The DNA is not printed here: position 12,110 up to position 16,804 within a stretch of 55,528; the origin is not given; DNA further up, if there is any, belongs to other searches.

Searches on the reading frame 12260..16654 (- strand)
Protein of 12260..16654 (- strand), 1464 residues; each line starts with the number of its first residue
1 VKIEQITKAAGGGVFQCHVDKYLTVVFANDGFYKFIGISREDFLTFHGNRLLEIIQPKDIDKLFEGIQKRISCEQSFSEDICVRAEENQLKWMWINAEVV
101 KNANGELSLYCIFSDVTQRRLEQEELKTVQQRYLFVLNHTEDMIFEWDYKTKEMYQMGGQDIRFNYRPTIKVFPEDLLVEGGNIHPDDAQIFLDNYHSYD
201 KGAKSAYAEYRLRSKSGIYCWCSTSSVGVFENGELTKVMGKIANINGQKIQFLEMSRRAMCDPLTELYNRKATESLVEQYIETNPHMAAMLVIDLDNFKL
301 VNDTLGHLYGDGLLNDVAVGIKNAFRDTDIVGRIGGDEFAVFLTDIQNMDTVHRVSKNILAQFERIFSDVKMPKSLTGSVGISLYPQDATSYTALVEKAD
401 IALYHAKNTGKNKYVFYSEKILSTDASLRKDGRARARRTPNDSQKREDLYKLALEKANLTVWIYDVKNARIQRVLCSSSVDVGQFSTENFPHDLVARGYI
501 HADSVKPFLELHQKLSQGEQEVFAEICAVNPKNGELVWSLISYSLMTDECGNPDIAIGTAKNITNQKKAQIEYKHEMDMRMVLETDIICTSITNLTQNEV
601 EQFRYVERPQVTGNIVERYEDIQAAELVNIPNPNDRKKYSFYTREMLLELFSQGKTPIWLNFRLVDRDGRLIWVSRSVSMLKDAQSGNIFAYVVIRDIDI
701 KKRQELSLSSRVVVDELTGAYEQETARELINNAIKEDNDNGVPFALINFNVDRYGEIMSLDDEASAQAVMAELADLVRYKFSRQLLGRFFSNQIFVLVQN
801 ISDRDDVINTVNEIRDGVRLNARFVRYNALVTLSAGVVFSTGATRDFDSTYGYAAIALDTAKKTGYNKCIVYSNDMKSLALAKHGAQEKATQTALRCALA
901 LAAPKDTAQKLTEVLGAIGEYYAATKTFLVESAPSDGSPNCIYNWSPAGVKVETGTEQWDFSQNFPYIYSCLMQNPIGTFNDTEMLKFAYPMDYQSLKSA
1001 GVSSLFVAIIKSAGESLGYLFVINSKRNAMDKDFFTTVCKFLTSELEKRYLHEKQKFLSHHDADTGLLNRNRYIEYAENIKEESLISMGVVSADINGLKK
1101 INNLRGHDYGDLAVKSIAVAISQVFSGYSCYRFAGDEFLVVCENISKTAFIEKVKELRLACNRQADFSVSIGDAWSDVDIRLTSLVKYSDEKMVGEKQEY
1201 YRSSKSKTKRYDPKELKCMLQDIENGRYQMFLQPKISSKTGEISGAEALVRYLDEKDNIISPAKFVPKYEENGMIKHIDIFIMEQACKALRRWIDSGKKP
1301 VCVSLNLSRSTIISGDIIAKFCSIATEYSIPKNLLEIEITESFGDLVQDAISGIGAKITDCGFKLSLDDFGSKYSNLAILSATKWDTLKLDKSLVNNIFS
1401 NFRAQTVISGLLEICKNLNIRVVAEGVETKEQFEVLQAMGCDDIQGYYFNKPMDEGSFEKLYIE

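Call 7: search_protein_families(library=pfam, proteins=[window:12260-16654:-], max_evalue=0.001)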
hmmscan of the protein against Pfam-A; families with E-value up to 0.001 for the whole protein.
window:12260-16654:- (1464 aa): 5 families
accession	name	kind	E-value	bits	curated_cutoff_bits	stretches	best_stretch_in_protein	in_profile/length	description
PF00990.26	GGDEF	-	1.7e-63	213.6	23.8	3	259-413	1-161/161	Diguanylate cyclase, GGDEF domain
PF00563.25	EAL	-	1.2e-54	185.6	31.3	1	1221-1452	6-236/236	EAL domain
PF08447.18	PAS_3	-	2.1e-26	92.5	25.6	2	26-107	2-82/89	PAS fold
PF13426.13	PAS_9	-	8.5e-13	48.9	27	1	19-118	7-103/103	PAS domain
PF08448.16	PAS_4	-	1.3e-05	25.8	23.1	0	19-120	11-109/110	PAS fold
